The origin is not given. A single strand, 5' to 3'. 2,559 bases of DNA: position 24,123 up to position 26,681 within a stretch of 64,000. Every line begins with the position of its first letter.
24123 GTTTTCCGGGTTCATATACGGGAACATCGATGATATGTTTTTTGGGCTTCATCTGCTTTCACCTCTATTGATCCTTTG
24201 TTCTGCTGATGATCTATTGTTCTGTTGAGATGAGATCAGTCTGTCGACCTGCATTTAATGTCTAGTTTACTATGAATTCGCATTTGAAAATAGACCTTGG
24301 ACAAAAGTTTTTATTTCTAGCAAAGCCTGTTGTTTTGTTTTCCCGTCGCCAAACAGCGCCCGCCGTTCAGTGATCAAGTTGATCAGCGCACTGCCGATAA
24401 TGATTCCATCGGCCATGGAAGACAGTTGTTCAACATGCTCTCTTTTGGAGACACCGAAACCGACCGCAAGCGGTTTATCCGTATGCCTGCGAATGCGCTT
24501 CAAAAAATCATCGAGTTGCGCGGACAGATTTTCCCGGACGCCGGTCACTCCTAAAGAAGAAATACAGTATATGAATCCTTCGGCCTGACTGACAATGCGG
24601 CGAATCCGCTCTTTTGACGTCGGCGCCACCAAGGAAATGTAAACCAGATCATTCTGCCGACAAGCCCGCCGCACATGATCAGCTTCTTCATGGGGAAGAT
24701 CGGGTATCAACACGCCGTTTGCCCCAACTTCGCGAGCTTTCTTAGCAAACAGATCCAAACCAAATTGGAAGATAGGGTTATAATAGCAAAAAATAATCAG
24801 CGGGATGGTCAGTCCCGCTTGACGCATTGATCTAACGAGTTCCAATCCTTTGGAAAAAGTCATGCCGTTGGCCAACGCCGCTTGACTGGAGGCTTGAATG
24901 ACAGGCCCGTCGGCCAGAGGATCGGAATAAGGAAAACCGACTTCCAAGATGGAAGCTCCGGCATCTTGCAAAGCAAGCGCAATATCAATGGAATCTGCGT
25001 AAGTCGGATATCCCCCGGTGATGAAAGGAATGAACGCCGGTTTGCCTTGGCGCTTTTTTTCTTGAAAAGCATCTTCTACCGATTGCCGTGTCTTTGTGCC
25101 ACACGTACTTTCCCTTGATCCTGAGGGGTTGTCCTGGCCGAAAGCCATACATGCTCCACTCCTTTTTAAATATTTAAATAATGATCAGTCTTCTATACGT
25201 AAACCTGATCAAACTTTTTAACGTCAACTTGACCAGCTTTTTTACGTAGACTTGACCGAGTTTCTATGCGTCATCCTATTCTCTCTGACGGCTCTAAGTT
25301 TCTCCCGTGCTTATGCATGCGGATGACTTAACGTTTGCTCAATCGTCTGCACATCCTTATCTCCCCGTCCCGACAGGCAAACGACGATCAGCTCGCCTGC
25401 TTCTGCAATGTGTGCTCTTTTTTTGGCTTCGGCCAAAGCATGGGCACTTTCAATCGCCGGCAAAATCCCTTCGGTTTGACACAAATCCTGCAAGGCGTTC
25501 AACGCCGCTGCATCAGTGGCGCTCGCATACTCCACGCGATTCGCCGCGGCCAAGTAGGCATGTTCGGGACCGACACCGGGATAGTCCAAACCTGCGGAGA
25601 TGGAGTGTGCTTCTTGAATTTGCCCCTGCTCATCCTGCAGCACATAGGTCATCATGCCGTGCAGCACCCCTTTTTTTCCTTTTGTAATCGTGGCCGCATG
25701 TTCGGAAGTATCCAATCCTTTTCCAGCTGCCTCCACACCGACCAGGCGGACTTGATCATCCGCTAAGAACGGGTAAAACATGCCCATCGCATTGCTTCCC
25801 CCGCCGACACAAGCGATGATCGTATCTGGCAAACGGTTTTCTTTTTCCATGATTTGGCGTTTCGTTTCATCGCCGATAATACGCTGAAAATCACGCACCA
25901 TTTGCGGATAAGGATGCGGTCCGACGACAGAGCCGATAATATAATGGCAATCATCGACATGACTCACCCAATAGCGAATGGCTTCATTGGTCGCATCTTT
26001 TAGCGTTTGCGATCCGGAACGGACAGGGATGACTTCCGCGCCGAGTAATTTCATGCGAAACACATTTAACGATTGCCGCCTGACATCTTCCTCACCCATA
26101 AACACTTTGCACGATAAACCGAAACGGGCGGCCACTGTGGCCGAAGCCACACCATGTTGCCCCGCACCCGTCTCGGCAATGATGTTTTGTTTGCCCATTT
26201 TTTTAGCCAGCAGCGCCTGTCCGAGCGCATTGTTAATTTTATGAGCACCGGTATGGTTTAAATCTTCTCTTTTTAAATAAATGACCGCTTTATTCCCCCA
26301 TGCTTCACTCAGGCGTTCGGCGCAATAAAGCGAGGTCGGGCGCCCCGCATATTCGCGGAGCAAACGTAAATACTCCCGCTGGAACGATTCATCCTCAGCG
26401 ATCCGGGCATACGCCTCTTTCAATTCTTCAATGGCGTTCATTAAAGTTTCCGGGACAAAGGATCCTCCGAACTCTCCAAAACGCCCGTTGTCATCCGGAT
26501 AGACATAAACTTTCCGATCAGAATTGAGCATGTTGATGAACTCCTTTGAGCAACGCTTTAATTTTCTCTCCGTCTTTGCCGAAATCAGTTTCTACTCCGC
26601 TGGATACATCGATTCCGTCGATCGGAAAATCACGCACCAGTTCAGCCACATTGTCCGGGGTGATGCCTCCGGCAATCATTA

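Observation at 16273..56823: Window-wide pattern: short tandem duplications concentrated at gene boundaries, especially straddling stop codons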

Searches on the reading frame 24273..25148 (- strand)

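Call 55: search_protein_families(library=pfam, proteins=[window:24273-25148:-], max_evalue=0.00001)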
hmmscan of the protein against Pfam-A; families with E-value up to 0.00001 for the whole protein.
window:24273-25148:- (292 aa): 1 family
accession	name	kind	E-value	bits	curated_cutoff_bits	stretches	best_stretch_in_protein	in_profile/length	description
PF00290.26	Trp_syntA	-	1.2e-92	310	27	1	28-278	1-246/259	Tryptophan synthase alpha chain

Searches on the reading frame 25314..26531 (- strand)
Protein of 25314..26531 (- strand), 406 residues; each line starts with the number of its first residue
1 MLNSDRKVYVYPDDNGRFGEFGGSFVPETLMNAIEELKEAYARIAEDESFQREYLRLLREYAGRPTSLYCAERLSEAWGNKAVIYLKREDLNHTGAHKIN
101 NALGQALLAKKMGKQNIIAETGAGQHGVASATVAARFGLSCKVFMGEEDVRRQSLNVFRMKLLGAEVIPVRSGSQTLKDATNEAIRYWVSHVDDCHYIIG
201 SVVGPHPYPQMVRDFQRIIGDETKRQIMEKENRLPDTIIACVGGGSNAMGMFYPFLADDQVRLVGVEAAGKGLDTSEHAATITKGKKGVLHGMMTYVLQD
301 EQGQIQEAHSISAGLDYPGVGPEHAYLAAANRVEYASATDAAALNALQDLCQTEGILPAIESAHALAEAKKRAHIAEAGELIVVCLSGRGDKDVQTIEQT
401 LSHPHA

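Call 55: search_protein_families(library=pfam, proteins=[window:25314-26531:-], max_evalue=0.00001)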
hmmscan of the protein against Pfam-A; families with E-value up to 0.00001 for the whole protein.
window:25314-26531:- (406 aa): 1 family
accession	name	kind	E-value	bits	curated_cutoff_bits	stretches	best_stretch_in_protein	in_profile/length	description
PF00291.31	PALP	-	1.3e-40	140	35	1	62-388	4-295/295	Pyridoxal-phosphate dependent enzyme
